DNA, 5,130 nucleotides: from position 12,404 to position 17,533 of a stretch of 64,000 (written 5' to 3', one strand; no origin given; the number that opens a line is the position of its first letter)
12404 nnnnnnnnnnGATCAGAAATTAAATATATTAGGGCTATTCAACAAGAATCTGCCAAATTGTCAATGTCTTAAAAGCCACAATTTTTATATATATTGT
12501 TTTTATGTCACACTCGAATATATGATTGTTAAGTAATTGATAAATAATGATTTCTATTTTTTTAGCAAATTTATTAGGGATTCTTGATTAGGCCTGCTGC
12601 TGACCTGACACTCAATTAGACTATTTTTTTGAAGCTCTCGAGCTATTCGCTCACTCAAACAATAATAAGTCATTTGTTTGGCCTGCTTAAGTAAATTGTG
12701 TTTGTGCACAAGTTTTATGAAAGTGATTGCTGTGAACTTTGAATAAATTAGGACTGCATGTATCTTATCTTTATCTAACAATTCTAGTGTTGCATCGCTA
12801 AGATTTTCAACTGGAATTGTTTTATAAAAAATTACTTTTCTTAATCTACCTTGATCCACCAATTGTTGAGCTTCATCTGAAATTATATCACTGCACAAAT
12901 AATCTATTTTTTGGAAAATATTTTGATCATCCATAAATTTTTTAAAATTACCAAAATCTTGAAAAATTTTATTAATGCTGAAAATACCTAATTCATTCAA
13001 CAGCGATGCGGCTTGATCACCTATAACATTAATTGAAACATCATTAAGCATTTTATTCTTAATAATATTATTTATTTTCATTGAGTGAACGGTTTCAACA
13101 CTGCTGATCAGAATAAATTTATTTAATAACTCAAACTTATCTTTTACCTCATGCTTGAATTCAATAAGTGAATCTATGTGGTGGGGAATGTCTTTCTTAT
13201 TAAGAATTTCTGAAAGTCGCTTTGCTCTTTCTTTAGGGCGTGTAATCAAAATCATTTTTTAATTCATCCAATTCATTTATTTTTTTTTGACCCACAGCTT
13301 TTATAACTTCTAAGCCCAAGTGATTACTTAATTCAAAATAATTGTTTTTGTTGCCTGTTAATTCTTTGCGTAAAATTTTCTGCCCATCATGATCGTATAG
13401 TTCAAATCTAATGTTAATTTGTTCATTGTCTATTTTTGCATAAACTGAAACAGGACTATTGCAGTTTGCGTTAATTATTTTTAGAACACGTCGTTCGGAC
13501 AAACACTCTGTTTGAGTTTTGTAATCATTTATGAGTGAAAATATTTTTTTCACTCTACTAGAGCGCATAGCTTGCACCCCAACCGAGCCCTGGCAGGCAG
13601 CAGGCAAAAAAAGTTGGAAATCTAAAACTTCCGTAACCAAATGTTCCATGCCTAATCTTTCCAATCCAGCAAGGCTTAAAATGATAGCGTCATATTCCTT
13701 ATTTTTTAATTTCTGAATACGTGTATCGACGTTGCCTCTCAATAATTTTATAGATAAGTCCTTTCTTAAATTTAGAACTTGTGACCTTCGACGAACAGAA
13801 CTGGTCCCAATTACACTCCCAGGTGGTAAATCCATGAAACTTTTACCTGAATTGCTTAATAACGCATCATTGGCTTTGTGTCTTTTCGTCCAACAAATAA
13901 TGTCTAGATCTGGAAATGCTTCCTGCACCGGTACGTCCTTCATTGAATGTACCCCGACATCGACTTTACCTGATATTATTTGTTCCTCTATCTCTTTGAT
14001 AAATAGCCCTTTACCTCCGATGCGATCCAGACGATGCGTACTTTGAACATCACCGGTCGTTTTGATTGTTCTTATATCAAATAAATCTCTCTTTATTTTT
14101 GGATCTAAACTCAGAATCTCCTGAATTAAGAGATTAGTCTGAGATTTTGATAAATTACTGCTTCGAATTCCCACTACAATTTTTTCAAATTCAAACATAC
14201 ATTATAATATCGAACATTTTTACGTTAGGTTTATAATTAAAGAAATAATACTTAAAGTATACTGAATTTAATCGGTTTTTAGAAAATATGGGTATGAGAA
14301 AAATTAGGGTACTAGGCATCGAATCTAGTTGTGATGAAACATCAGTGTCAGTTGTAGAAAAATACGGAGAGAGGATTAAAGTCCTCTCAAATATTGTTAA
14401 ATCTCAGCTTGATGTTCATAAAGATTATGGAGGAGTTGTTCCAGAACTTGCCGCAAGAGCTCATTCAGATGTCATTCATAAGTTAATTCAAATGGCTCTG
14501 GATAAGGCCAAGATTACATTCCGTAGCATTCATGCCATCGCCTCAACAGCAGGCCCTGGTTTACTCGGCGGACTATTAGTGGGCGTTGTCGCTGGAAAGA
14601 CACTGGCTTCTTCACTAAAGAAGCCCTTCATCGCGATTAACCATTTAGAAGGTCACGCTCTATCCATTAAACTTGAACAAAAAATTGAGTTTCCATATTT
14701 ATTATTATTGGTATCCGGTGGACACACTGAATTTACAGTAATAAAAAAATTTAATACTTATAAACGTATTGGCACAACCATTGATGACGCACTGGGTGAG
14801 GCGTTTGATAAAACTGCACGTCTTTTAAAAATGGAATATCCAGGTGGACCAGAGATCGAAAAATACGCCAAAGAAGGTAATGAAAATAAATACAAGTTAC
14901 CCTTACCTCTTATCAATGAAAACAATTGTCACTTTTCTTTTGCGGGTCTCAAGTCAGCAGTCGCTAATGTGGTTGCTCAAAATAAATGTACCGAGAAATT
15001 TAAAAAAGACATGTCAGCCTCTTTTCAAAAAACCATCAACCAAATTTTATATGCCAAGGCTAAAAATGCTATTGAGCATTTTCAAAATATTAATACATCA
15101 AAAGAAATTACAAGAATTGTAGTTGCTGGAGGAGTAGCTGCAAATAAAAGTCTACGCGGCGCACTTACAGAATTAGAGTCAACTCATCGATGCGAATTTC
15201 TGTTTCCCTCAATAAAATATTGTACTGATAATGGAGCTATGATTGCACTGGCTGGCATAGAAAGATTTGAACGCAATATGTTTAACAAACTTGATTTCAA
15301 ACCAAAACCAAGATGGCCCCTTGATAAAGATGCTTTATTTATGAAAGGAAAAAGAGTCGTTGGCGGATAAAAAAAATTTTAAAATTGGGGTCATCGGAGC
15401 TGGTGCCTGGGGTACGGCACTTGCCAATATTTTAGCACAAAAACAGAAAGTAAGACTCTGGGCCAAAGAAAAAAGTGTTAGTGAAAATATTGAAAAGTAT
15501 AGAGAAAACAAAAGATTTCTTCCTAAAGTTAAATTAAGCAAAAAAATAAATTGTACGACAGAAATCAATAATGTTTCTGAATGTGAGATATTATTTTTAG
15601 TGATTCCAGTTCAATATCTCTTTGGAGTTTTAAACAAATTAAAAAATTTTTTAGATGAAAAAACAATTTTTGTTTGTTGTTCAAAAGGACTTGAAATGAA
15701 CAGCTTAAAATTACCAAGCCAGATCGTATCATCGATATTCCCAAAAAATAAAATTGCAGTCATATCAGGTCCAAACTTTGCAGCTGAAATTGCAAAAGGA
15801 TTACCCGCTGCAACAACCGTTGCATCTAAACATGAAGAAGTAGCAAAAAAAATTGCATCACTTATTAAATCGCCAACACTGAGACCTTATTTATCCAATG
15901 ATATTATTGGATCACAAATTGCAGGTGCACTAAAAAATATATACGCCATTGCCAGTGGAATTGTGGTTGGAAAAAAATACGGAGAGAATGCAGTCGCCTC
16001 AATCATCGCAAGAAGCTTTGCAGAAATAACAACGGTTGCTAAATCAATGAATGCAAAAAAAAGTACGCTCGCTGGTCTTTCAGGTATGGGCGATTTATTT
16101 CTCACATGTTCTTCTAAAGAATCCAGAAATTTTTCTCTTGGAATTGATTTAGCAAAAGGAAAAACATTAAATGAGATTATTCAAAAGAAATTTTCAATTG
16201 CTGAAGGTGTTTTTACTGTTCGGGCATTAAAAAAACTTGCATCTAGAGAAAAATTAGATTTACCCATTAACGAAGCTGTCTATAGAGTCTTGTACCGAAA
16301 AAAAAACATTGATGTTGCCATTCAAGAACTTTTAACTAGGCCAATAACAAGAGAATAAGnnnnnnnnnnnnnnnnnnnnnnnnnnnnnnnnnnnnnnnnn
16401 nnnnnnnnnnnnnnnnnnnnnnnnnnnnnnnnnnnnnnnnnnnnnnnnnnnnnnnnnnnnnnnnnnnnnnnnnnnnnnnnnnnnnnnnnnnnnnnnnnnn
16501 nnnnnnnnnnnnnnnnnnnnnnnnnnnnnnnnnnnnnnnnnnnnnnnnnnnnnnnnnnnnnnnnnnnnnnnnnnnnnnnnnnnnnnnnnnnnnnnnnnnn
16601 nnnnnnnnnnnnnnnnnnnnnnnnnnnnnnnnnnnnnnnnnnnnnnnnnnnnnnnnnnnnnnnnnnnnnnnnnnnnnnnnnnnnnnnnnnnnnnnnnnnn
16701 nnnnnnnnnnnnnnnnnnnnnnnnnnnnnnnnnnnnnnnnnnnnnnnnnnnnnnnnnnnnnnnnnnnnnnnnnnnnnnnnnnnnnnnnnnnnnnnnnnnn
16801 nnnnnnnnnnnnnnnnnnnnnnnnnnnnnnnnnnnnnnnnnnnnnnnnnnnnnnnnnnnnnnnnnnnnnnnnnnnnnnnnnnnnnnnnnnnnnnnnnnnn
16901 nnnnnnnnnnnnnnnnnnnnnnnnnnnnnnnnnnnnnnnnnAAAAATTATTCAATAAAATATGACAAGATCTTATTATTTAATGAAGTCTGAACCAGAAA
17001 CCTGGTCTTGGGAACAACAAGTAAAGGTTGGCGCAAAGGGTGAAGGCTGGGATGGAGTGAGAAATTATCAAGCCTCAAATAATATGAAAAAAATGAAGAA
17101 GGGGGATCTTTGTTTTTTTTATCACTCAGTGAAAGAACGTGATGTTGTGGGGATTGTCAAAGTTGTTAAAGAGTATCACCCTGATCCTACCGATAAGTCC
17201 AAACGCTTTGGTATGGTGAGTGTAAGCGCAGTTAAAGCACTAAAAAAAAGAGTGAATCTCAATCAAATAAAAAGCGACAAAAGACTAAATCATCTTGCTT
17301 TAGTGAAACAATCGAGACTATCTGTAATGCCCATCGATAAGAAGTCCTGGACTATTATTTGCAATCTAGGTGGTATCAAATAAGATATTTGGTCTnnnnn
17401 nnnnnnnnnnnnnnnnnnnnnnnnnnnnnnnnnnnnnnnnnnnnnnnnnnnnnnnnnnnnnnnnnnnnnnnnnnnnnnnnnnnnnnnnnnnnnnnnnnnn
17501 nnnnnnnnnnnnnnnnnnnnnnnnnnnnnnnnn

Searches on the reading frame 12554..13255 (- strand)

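Call 50: search_protein_families(library=pfam, proteins=[window:12554-13255:-], max_evalue=0.00001)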
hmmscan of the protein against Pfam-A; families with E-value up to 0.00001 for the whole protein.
window:12554-13255:- (233 aa): 1 family
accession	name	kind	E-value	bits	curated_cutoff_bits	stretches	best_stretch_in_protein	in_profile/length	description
PF02602.20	HEM4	-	9.3e-17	61.4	27.5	1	26-228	15-230/231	Uroporphyrinogen-III synthase HemD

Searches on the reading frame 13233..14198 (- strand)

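Call 50: search_protein_families(library=pfam, proteins=[window:13233-14198:-], max_evalue=0.00001)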
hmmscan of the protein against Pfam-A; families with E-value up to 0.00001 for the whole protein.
window:13233-14198:- (321 aa): 2 families
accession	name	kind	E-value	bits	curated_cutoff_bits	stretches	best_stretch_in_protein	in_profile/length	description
PF01379.25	Porphobil_deam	-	5.5e-66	222.5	22.1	1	7-213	1-201/207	Porphobilinogen deaminase, dipyromethane cofactor binding domain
PF03900.20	Porphobil_deamC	-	6.7e-11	42.8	26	1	230-297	2-71/74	Porphobilinogen deaminase, C-terminal domain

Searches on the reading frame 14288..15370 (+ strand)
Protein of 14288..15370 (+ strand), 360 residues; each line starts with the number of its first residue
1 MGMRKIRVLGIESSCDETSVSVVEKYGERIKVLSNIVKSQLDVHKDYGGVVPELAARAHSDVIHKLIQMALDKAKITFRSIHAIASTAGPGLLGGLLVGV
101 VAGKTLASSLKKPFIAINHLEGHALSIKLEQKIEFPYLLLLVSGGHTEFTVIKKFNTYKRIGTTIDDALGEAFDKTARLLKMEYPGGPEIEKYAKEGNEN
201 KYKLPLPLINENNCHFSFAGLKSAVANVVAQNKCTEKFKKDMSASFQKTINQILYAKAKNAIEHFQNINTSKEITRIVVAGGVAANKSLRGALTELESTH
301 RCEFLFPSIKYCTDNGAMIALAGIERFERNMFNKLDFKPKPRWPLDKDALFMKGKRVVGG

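Call 50: search_protein_families(library=pfam, proteins=[window:14288-15370:+], max_evalue=0.00001)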
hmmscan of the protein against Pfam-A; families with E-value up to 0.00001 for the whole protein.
window:14288-15370:+ (360 aa): 2 families
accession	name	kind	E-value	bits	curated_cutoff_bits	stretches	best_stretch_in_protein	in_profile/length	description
PF00814.31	TsaD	-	7.6e-92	308.2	24.8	1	31-320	1-263/264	tRNA N6-adenosine threonylcarbamoyltransferase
PF22521.2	HypF_C_2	-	2.9e-06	27.7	27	0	172-316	99-236/241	Carbamoyltransferase, Kae1-like Domain, second subdomain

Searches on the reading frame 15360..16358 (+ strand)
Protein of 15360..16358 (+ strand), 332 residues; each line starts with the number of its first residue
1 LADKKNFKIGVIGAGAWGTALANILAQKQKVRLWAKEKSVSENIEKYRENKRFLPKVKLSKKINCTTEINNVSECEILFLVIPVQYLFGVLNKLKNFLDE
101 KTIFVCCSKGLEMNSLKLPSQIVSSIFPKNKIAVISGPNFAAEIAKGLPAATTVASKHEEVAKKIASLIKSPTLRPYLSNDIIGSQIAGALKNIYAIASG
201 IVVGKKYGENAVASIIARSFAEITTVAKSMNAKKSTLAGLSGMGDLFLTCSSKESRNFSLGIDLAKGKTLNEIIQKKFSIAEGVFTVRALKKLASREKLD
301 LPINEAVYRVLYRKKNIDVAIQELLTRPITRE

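Call 50: search_protein_families(library=pfam, proteins=[window:15360-16358:+], max_evalue=0.00001)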
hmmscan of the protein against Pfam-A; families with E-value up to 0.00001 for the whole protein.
window:15360-16358:+ (332 aa): 5 families
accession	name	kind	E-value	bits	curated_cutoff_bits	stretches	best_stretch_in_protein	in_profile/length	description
PF07479.19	NAD_Gly3P_dh_C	-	1.7e-47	161.6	25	1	181-321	1-141/142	NAD-dependent glycerol-3-phosphate dehydrogenase C-terminus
PF01210.29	NAD_Gly3P_dh_N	-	1.3e-46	158.9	23.1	1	8-161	1-157/158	NAD-dependent glycerol-3-phosphate dehydrogenase N-terminus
PF20618.3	GPD_NAD_C_bact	-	6.1e-19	68.8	27.6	1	241-307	1-66/66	Bacterial GPD, NAD-dependent C-terminal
PF03807.23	F420_oxidored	-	5.1e-07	30.6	21.6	0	8-103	1-88/94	NADP oxidoreductase coenzyme F420-dependent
PF02558.23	ApbA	-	3.1e-06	27.3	22.2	1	9-113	1-105/150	Ketopantoate reductase PanE/ApbA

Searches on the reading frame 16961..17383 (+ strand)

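Call 50: search_protein_families(library=pfam, proteins=[window:16961-17383:+], max_evalue=0.00001)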
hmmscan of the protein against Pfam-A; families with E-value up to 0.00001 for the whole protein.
window:16961-17383:+ (140 aa): 1 family
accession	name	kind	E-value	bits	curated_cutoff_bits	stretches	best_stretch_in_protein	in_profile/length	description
PF01878.24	EVE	-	6.3e-45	153.2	23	1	5-136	2-145/145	EVE domain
